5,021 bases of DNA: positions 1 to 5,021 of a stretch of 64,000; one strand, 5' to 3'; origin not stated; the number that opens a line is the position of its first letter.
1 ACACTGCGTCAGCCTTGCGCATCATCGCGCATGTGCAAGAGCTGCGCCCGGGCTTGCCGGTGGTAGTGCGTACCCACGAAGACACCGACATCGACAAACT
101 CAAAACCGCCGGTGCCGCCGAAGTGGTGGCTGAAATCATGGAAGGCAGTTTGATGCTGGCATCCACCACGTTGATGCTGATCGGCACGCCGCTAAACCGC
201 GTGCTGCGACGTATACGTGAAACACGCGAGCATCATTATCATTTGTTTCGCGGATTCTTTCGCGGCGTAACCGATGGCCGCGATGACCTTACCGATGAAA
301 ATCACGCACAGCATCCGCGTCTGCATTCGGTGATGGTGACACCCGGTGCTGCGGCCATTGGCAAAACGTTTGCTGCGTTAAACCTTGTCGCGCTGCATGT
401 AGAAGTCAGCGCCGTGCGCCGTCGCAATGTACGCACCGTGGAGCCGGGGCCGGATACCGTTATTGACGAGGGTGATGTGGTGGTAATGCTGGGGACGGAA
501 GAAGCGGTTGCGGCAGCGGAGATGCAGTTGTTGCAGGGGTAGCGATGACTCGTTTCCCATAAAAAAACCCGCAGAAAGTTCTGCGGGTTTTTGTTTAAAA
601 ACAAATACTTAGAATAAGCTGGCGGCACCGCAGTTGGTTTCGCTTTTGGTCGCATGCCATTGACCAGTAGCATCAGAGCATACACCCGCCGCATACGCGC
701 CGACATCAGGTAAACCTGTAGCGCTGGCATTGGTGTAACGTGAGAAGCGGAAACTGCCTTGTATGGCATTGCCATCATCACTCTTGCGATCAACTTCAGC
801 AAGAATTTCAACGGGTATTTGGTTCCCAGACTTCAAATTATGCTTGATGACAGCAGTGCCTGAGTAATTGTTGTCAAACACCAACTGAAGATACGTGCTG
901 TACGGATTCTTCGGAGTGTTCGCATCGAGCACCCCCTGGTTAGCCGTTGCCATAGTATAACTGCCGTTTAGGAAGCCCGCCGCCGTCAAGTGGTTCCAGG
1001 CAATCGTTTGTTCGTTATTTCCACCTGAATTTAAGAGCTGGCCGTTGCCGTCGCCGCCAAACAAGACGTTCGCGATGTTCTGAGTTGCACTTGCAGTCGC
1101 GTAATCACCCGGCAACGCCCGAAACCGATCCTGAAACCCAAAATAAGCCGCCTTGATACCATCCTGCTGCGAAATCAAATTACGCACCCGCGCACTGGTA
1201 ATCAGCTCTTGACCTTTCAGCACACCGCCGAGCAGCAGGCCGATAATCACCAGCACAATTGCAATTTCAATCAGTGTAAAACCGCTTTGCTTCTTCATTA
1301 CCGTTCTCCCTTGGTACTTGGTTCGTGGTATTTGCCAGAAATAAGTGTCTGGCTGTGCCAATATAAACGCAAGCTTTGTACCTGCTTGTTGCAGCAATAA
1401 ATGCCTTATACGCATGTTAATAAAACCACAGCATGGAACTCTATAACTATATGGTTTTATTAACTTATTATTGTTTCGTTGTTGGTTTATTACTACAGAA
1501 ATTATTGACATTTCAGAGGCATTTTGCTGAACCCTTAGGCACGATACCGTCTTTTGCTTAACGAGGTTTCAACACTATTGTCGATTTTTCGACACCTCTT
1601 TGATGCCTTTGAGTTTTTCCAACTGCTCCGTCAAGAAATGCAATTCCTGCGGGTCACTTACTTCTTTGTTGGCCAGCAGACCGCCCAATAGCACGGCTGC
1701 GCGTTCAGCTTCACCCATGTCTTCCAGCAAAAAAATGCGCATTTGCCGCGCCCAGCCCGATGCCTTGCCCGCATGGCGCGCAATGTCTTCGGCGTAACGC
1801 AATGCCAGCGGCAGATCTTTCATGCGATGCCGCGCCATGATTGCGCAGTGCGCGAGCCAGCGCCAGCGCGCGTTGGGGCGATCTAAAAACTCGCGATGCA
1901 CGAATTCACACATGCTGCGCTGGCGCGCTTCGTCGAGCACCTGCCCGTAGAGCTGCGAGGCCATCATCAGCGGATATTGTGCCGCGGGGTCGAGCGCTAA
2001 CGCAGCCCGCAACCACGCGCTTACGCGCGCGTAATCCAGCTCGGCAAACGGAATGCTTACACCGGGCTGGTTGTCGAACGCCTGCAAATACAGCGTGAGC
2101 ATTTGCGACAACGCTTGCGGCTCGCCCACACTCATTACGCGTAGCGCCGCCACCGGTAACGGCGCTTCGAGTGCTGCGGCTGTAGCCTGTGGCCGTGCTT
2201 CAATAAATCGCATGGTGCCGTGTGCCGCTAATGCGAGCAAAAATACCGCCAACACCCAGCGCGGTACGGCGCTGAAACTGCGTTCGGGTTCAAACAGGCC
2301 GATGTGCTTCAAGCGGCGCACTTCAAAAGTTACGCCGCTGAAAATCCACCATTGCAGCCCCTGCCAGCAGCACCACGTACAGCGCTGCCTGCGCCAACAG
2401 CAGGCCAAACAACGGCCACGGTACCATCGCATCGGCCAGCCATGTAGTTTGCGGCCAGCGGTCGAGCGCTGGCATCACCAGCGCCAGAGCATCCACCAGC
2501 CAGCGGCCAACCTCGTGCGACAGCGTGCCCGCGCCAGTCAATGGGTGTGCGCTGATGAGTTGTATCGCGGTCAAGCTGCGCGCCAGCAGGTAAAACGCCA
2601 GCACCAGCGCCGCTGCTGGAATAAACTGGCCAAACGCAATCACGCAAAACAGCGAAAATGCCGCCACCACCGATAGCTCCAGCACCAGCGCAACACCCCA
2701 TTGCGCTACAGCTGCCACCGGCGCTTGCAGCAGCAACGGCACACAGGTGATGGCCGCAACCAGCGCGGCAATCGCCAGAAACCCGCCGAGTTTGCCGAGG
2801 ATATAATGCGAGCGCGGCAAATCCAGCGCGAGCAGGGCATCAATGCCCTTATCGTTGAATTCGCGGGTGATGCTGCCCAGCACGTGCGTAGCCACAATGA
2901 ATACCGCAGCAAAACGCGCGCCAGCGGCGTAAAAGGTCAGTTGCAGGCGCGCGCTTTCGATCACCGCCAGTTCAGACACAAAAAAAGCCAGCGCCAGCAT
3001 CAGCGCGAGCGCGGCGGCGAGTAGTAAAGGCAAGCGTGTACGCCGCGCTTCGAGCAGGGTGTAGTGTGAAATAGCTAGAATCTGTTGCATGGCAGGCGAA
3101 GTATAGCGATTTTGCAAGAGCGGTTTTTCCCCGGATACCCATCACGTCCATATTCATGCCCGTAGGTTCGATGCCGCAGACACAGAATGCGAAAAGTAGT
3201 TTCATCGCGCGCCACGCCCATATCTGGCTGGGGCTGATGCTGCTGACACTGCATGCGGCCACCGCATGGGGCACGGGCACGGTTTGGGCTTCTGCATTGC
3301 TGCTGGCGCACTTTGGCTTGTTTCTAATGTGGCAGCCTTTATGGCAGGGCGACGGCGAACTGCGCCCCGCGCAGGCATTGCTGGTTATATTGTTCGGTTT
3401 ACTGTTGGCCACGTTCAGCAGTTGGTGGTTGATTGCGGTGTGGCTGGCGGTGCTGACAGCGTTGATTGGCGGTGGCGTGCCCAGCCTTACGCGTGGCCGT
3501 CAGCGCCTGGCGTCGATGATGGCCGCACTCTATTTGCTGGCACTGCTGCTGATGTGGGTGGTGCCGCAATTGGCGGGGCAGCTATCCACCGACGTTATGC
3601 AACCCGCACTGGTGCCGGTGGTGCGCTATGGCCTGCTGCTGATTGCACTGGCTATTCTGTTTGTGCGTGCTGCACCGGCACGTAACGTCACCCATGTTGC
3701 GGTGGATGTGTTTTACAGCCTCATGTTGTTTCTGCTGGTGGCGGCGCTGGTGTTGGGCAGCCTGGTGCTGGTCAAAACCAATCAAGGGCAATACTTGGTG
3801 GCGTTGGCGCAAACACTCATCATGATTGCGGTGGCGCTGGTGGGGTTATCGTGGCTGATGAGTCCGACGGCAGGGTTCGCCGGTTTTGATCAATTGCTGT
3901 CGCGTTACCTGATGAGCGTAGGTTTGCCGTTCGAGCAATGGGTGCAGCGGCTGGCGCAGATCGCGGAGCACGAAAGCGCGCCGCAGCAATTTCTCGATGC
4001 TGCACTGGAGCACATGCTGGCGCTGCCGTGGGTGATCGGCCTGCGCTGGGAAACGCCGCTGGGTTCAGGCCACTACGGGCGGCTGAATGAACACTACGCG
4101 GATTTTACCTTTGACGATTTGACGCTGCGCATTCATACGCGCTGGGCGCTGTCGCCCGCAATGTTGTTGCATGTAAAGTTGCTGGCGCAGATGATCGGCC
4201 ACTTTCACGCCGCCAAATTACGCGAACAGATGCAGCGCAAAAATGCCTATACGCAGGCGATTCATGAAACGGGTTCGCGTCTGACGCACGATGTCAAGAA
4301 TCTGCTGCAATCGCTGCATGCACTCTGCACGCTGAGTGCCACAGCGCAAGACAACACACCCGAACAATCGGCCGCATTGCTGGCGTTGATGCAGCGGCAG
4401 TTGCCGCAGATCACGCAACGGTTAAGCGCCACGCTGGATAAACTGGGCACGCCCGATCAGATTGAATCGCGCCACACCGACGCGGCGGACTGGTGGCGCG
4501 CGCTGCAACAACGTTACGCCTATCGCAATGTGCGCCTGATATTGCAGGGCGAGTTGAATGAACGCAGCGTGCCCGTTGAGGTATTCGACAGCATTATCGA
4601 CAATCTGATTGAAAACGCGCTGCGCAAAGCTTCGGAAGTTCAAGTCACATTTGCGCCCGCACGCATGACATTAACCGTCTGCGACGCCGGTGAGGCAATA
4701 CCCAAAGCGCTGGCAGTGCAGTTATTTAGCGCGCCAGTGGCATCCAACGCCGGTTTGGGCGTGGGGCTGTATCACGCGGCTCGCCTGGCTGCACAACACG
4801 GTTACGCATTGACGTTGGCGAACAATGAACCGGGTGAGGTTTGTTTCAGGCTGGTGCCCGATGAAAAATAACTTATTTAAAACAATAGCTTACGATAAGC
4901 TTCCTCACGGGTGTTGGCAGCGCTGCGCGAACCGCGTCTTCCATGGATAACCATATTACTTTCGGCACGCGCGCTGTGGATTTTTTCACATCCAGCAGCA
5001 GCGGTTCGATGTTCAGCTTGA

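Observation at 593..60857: Dispersed, non-palindromic, extremely AT-rich 20-27 nt motif at about one copy per 3 kb in a GC-rich background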

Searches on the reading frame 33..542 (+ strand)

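Call 48: search_protein_families(library=pfam, proteins=[window:33-542:+], max_evalue=1)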
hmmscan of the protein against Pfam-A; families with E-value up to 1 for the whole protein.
window:33-542:+ (169 aa): 2 families
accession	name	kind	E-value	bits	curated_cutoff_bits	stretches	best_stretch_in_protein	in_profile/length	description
PF02080.26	TrkA_C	-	4.4e-12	46.2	27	1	97-165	1-69/71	TrkA-C domain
PF02254.24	TrkA_N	-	0.067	14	23.8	1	2-32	84-114/116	TrkA-N domain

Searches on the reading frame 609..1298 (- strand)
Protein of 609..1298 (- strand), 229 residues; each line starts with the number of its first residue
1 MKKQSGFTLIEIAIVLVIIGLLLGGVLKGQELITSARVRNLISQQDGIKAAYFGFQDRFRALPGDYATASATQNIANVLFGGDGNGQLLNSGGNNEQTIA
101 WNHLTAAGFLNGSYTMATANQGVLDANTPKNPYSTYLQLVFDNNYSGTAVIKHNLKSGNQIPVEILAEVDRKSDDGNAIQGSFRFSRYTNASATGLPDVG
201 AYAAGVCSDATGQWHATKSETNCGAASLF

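Call 31: search_protein_families(library=ncbifam, proteins=[window:609-1298:-], max_evalue=0.01)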
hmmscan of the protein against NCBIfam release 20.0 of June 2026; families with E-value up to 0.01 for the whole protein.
window:609-1298:- (229 aa): 6 families
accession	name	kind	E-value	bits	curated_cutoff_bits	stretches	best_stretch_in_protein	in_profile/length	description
TIGR01708.2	typeII_sec_gspH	equivalog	4.3e-06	26.8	80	1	4-27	1-24/169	type II secretion system minor pseudopilin GspH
TIGR02532.1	IV_pilin_GFxxxE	domain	6e-06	25.9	16.3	1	4-27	1-24/24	prepilin-type N-terminal cleavage/methylation domain-containing protein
TIGR01710.1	typeII_sec_gspG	equivalog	0.00025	21.1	88.85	1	5-26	1-22/134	type II secretion system major pseudopilin GspG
NF040999.1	pilin_ComGC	equivalog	0.0016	18.6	75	1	4-23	1-20/84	competence type IV pilus major pilin ComGC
NF007862.0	PRK10574.1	equivalog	0.0055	16.8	138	1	1-24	1-24/145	prepilin peptidase-dependent pilin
NF007800.0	PRK10506.1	equivalog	0.0071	16.2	158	0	1-28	5-33/163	prepilin peptidase-dependent protein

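Call 48: search_protein_families(library=pfam, proteins=[window:609-1298:-], max_evalue=1)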
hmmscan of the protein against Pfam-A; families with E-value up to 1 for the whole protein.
window:609-1298:- (229 aa): 1 family
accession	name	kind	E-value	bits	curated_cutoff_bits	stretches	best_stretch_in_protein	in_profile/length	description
PF07963.17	N_methyl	-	2.1e-08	33.8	21.2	1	1-27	1-27/27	Prokaryotic N-terminal methylation motif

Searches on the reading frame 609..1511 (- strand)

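Call 48: search_protein_families(library=pfam, proteins=[window:609-1511:-], max_evalue=1)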
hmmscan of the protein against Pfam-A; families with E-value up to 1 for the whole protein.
window:609-1511:- (300 aa): 1 family
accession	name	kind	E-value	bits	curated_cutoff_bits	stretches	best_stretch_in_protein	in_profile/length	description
PF07963.17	N_methyl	-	4.9e-08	32.7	21.2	1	72-98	1-27/27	Prokaryotic N-terminal methylation motif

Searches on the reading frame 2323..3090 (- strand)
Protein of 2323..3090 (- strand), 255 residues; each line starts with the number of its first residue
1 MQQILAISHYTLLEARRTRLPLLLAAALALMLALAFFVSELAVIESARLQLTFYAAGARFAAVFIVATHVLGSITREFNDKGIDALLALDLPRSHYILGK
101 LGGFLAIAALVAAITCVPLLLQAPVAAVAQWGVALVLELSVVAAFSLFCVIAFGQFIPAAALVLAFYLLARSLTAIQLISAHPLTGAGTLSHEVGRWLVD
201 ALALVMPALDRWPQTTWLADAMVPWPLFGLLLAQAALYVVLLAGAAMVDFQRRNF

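Call 31: search_protein_families(library=ncbifam, proteins=[window:2323-3090:-], max_evalue=0.01)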
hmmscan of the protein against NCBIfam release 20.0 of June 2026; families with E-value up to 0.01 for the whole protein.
window:2323-3090:- (255 aa): 0 families

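Call 48: search_protein_families(library=pfam, proteins=[window:2323-3090:-], max_evalue=1)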
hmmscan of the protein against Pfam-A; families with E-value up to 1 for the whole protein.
window:2323-3090:- (255 aa): 1 family
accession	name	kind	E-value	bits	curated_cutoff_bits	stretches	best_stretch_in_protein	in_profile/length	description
PF12698.13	ABC2_membrane_3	-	0.00051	19.7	31.6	1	52-166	162-264/347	ABC-2 family transporter protein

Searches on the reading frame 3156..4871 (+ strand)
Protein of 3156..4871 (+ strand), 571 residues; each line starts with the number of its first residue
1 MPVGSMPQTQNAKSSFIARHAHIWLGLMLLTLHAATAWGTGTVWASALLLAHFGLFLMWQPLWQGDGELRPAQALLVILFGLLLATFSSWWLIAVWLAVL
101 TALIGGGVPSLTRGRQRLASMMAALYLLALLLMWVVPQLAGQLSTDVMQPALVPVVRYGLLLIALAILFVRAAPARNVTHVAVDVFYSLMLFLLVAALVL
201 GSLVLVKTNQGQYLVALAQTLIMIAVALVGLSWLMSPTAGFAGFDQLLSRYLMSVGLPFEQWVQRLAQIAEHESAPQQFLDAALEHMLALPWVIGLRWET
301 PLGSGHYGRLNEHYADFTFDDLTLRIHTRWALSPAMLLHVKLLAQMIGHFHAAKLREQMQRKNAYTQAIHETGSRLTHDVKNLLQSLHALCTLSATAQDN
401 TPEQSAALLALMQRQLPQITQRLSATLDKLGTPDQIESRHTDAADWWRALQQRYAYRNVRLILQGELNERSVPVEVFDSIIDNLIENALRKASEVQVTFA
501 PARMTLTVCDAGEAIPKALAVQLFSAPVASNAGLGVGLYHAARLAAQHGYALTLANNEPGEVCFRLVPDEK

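Call 31: search_protein_families(library=ncbifam, proteins=[window:3156-4871:+], max_evalue=0.01)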
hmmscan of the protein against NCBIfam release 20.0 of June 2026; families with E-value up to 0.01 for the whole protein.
window:3156-4871:+ (571 aa): 8 families
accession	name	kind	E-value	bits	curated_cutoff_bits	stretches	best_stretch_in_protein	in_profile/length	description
NF008312.0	PRK11100.1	equivalog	1.5e-07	30.7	356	1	356-566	243-470/477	two-component system sensor histidine kinase CreC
NF007664.1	PRK10337.1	equivalog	0.00011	21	475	1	375-562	236-436/442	quorum sensing histidine kinase QseC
NF038389.1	ArsS_fam_HK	equivalog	0.00017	21.2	250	1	472-554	305-391/403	ArsS family sensor histidine kinase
NF007898.0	PRK10604.1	equivalog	0.00069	18.9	478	1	436-560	275-413/433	two-component system sensor histidine kinase RstB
TIGR03785.1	marine_sort_HK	equivalog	0.003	15.9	612.2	1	457-565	576-699/703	proteobacterial dedicated sortase system histidine kinase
NF011627.0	PRK15053.1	equivalog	0.0041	15.8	656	0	480-565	440-534/552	sensor histidine kinase DpiB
NF041777.1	sens_FixL_Rhizob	equivalog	0.0045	15.7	850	1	470-566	380-477/485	sensor protein FixL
TIGR02938.1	nifL_nitrog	equivalog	0.0047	15.5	242.45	1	462-556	381-480/494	nitrogen fixation negative regulator NifL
